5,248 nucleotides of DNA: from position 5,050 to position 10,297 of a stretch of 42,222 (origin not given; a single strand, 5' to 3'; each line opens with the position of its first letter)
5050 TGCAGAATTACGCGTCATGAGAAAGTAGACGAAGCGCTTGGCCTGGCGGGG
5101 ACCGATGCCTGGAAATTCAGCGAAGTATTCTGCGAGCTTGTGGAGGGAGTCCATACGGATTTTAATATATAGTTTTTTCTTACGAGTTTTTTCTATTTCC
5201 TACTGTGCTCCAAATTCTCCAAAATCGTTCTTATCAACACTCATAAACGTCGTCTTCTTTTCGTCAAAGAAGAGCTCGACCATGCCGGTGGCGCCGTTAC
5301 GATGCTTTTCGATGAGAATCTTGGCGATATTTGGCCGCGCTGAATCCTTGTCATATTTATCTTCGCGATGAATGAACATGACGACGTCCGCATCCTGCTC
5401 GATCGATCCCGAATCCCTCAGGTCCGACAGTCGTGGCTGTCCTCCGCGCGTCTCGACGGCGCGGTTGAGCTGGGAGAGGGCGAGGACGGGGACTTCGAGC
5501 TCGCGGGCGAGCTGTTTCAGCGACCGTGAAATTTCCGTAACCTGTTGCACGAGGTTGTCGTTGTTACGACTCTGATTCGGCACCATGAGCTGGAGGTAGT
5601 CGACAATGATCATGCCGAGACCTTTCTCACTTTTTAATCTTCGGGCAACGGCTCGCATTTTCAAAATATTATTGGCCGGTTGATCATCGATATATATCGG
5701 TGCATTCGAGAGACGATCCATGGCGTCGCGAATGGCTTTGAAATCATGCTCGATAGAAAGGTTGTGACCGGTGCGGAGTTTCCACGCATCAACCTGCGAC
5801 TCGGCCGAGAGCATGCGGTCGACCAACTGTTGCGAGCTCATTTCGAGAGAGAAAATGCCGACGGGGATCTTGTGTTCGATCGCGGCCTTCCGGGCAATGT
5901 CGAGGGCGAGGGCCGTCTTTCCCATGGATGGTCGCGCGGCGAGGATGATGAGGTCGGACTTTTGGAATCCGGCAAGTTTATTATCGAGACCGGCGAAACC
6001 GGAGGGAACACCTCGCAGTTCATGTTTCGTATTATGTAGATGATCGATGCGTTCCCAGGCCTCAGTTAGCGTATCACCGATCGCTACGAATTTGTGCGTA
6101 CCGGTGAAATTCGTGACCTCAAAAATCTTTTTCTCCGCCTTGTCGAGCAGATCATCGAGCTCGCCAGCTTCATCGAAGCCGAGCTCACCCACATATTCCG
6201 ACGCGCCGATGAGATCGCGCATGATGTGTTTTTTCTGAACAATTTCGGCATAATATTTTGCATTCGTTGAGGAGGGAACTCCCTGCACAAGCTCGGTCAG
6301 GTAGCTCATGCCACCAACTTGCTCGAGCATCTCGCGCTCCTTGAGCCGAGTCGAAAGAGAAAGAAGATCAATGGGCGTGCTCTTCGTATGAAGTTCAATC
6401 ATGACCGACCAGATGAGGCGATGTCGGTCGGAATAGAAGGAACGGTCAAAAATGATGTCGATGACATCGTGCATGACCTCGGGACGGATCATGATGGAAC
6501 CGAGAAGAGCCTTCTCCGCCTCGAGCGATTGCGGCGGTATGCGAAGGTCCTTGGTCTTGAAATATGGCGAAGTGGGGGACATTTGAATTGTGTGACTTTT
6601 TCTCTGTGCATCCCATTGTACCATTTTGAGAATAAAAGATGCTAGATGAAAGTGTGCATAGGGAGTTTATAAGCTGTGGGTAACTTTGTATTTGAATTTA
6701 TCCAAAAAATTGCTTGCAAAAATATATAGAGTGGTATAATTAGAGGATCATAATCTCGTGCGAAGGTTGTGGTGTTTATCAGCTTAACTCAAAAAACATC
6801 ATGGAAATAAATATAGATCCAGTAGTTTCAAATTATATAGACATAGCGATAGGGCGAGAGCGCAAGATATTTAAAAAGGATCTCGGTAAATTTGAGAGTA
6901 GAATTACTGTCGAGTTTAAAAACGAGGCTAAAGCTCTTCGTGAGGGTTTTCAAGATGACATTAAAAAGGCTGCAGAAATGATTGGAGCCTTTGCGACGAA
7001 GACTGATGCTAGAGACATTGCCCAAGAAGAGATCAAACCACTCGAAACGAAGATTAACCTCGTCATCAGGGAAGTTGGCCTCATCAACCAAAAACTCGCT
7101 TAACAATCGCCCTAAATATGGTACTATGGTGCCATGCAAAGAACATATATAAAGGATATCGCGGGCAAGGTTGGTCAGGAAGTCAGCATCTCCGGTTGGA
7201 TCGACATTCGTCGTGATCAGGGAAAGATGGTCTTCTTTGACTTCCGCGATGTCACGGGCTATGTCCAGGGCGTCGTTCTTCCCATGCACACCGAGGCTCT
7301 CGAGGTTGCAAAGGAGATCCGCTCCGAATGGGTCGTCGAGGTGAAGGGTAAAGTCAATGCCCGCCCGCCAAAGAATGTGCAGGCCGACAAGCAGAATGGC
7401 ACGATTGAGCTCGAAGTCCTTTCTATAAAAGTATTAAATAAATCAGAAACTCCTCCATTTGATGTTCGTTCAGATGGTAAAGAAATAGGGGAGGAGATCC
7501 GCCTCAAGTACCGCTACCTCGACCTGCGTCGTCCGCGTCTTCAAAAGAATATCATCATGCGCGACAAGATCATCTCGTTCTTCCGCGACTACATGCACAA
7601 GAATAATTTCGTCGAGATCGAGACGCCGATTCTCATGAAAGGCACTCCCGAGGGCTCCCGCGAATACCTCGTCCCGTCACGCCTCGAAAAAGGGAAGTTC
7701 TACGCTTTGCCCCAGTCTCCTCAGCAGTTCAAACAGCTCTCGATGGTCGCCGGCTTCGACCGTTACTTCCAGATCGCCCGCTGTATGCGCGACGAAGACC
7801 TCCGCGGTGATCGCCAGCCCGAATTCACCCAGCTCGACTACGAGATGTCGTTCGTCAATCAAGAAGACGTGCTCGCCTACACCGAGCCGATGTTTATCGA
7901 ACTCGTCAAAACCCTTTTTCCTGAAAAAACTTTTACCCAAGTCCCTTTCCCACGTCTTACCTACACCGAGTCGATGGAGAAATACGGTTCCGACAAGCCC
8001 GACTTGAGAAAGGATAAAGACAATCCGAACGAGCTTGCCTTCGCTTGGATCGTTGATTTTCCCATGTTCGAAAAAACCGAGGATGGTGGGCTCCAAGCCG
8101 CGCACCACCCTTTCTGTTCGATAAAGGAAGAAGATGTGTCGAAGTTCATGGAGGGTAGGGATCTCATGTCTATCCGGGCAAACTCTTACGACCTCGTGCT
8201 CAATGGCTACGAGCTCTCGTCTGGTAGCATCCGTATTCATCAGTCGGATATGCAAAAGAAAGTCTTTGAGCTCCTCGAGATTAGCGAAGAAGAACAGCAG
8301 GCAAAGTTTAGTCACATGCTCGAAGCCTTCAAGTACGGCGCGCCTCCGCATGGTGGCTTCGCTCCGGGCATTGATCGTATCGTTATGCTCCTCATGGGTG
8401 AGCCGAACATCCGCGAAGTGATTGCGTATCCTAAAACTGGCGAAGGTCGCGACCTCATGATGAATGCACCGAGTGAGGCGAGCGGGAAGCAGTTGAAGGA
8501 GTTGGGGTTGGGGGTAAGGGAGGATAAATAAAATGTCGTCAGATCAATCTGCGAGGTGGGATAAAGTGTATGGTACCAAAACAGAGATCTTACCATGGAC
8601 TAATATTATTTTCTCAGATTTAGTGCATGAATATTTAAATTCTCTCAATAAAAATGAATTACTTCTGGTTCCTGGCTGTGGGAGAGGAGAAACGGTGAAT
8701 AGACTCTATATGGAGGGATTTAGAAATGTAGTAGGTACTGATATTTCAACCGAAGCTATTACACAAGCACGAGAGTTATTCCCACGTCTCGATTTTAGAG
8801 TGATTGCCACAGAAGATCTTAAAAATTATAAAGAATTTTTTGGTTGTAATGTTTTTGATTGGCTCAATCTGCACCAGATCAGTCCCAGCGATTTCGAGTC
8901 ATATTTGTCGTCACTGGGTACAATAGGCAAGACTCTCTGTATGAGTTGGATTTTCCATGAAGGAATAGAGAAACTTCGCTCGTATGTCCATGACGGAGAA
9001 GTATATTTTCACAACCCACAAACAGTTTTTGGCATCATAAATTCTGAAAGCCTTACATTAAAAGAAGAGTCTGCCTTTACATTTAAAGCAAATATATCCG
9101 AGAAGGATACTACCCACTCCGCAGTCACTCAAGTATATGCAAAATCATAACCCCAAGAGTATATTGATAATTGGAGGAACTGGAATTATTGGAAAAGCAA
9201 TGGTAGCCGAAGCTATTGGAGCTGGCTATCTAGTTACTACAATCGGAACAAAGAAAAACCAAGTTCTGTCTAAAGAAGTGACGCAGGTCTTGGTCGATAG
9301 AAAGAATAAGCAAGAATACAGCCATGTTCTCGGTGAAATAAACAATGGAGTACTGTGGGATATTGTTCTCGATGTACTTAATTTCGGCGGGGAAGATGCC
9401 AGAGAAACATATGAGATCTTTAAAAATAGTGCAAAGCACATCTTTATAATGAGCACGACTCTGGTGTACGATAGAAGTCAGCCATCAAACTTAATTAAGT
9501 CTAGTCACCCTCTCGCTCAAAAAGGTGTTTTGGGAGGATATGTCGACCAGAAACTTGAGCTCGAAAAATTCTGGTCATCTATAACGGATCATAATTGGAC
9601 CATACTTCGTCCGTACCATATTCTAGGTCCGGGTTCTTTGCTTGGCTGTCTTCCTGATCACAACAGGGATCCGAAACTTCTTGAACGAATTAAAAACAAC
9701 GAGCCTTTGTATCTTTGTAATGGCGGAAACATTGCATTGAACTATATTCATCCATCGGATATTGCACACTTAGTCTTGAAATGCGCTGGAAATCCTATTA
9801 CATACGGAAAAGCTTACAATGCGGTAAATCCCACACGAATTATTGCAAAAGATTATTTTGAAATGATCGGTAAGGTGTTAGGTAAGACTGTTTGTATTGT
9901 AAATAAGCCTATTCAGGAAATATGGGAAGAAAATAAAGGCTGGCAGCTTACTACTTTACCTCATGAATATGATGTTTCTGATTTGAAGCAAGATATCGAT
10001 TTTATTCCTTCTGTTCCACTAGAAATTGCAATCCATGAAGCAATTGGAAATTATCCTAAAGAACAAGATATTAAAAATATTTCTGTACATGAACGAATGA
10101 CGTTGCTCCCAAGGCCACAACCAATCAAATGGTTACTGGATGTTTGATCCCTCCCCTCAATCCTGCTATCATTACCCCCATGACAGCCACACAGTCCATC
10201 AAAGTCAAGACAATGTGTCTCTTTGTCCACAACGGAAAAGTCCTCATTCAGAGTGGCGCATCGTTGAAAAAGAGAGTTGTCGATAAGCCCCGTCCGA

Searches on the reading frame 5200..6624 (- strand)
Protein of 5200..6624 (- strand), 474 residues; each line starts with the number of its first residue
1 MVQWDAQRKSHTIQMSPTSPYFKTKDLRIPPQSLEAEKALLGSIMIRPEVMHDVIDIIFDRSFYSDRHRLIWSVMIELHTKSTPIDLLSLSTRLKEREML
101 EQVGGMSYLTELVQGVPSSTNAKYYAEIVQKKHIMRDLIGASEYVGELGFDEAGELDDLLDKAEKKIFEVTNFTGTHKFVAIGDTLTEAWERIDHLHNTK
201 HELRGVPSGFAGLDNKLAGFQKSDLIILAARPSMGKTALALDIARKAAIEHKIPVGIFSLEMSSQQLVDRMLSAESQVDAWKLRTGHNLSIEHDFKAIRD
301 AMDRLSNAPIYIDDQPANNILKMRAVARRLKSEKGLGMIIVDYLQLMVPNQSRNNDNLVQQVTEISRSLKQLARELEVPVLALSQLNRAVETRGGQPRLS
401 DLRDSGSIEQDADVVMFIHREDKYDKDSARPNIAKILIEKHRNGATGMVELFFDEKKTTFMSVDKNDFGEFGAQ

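Call 13: search_protein_families(library=pfam, proteins=[window:5200-6624:-], max_evalue=0.00001)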
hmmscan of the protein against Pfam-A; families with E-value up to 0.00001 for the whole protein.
window:5200-6624:- (474 aa): 3 families
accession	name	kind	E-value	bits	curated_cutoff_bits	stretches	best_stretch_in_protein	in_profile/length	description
PF03796.21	DnaB_C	-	1.3e-101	339.7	27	1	205-461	1-254/255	DnaB-like helicase C terminal domain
PF00772.26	DnaB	-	3.8e-33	114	23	1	30-130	2-102/103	DnaB-like helicase N terminal domain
PF13481.12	AAA_25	-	1.9e-12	47.6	27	1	222-386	32-190/195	AAA domain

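Call 24: find_homologous_proteins(query=window:5200-6624:-, max_evalue=1e-30)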
Query window:5200-6624:- (474 aa): 8000 proteins with E <= 1e-30 among 8000 candidates; the best 120 are listed.
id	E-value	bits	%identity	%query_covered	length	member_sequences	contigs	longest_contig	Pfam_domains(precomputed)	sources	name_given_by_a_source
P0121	5.4e-281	950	93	97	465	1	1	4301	PF03796.22,PF00772.27,PF13481.13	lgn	-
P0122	4.2e-279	944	92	96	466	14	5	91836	PF03796.22,PF00772.27,PF13481.13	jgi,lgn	jgi:replicative DNA helicase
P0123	1.2e-274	929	91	96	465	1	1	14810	PF03796.22,PF00772.27,PF13481.13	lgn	-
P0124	1.2e-273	926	90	96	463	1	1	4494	PF03796.22,PF00772.27,PF13481.13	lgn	-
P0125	5.7e-272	920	90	97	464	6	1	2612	PF03796.22,PF00772.27,PF13481.13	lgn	-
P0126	7.6e-270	913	90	97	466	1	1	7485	PF03796.22,PF00772.27,PF13481.13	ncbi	-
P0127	2.4e-268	908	88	95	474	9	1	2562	PF06745.20,PF03796.22,PF00772.27,PF13481.13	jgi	jgi:replicative DNA helicase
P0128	5.0e-268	907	89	96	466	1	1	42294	PF03796.22,PF00772.27,PF13481.13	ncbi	-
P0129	5.2e-268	907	89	96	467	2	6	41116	PF03796.22,PF00772.27,PF13481.13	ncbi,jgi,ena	ncbi:MAG TPA: replicative DNA helicase [Candidatus Paceibacterota bacterium]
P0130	6.0e-266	900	87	97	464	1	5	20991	PF03796.22,PF00772.27,PF13481.13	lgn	-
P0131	2.1e-263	892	87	98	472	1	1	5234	PF03796.22,PF00772.27,PF13481.13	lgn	-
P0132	1.4e-262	889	86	96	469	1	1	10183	PF03796.22,PF00772.27,PF13481.13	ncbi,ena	-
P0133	8.6e-262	887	86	96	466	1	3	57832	PF03796.22,PF00772.27,PF13481.13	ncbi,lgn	-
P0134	1.3e-261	886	86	96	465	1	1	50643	PF03796.22,PF00772.27,PF13481.13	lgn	-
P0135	2.3e-261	885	86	96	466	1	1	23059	PF03796.22,PF00772.27,PF13481.13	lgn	-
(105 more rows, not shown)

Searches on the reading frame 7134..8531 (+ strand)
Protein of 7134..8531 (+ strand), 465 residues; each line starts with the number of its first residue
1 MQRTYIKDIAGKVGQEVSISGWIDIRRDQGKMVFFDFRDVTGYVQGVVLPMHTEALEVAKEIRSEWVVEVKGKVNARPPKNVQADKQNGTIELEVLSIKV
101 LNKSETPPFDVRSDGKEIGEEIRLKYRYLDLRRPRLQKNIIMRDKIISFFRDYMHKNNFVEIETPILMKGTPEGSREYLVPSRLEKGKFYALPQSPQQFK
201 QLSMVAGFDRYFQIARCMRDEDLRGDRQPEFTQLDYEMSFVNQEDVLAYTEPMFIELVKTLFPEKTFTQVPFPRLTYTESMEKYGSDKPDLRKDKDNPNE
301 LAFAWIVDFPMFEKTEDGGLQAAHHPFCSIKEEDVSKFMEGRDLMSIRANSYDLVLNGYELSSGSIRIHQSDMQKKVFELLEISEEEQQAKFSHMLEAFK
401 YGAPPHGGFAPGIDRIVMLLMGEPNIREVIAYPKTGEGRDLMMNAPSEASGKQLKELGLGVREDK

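Call 13: search_protein_families(library=pfam, proteins=[window:7134-8531:+], max_evalue=0.00001)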
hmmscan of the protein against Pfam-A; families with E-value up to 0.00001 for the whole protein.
window:7134-8531:+ (465 aa): 2 families
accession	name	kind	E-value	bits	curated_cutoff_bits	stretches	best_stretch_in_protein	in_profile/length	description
PF00152.25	tRNA-synt_2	-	3.2e-118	394.7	25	1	120-435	2-307/308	tRNA synthetases class II (D, K and N)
PF01336.31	tRNA_anti-codon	-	1.2e-14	54.5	27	1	17-101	1-75/75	OB-fold nucleic acid binding domain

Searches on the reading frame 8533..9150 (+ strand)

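Call 14: search_protein_families(library=pfam, proteins=[window:8533-9150:+], max_evalue=0.00001)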
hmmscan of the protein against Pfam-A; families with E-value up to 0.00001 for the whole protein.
window:8533-9150:+ (205 aa): 2 families
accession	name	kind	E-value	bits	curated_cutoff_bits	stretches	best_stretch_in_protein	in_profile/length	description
PF13649.12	Methyltransf_25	-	1.9e-07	32.1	27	1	48-127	5-88/97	Methyltransferase domain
PF05724.17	TPMT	-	4.5e-07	30.2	26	1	6-110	3-109/218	Thiopurine S-methyltransferase (TPMT)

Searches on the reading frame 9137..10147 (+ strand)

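Call 13: search_protein_families(library=pfam, proteins=[window:9137-10147:+], max_evalue=0.00001)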
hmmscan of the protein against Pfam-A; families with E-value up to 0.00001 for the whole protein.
window:9137-10147:+ (336 aa): 2 families
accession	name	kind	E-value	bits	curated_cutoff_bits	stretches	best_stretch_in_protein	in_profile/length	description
PF01370.27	Epimerase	-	3.4e-11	43.5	20.9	1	9-228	1-238/240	NAD dependent epimerase/dehydratase family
PF13460.12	NAD_binding_10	-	2.4e-06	28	27.2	1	13-162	1-146/184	NAD(P)H-binding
